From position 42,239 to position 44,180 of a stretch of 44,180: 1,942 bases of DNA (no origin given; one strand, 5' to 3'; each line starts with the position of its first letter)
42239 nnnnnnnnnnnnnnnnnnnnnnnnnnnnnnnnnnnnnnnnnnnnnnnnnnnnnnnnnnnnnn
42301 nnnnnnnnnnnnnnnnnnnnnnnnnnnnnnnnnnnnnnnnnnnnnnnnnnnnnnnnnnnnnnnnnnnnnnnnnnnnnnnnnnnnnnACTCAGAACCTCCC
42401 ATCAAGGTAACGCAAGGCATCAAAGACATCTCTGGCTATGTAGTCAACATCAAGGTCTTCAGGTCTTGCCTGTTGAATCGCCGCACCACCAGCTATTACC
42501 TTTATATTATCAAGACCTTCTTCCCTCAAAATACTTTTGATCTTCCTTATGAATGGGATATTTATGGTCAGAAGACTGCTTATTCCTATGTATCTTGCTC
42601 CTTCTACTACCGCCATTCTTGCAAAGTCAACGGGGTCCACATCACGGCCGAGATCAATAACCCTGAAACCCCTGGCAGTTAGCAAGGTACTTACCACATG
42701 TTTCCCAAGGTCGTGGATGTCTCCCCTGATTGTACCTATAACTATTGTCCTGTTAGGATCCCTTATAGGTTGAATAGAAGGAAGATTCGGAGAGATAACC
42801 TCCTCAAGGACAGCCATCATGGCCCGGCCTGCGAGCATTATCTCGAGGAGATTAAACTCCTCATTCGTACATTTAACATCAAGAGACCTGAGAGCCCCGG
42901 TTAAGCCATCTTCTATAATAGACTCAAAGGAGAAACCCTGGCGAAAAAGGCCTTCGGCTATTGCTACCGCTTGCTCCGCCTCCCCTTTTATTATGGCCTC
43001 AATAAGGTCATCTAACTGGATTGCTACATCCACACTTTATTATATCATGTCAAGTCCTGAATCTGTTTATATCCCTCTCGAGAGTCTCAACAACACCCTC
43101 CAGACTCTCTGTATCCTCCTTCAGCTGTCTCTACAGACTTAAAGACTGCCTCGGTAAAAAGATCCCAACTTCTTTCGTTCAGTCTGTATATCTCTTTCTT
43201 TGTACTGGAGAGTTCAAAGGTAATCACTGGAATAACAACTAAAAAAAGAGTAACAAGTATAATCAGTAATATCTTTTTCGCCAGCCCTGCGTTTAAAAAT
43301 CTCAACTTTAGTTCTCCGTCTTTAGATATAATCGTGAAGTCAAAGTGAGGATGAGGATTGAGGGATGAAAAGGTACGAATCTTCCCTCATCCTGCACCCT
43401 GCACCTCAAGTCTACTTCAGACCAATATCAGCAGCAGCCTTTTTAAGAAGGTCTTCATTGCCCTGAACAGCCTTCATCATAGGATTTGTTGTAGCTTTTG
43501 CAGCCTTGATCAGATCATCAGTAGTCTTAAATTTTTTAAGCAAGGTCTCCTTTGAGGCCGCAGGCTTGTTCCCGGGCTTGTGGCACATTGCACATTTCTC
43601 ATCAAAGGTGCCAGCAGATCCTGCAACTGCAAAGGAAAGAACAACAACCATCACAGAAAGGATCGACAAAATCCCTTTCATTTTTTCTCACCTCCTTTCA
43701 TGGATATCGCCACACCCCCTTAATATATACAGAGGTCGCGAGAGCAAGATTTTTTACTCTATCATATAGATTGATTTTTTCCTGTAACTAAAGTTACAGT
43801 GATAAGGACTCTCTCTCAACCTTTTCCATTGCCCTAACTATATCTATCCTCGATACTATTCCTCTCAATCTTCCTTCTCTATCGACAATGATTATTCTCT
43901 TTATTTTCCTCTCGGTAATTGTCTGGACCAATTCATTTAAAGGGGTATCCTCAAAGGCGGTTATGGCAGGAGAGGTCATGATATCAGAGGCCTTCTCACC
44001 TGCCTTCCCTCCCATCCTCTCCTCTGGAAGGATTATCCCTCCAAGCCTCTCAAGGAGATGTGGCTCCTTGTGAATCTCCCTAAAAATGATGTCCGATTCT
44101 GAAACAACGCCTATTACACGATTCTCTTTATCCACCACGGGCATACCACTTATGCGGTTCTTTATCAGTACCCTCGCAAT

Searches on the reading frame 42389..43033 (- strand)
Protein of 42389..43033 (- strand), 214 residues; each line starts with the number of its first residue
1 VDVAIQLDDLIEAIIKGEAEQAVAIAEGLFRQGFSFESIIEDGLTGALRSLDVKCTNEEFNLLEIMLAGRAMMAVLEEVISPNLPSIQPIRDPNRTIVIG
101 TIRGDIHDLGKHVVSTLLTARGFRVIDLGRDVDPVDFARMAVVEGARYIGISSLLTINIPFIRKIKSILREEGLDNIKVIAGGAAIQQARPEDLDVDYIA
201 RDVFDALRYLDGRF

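Call 97: search_protein_families(library=pfam, proteins=[window:42389-43033:-], max_evalue=0.001)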
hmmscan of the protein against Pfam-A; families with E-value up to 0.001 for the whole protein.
window:42389-43033:- (214 aa): 2 families
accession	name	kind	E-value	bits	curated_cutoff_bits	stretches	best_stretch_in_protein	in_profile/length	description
PF02310.24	B12-binding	-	9.8e-19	67.8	32.1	1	96-198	2-107/121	B12 binding domain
PF02607.22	B12-binding_2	-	6e-09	36.4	23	1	7-78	2-72/74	B12 binding domain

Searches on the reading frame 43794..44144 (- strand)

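Call 97: search_protein_families(library=pfam, proteins=[window:43794-44144:-], max_evalue=0.001)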
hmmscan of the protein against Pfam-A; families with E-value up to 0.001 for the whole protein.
window:43794-44144:- (116 aa): 1 family
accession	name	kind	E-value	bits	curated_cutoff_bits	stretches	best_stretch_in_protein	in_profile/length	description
PF00571.33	CBS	-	7.5e-21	74.6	24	2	52-107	1-56/57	CBS domain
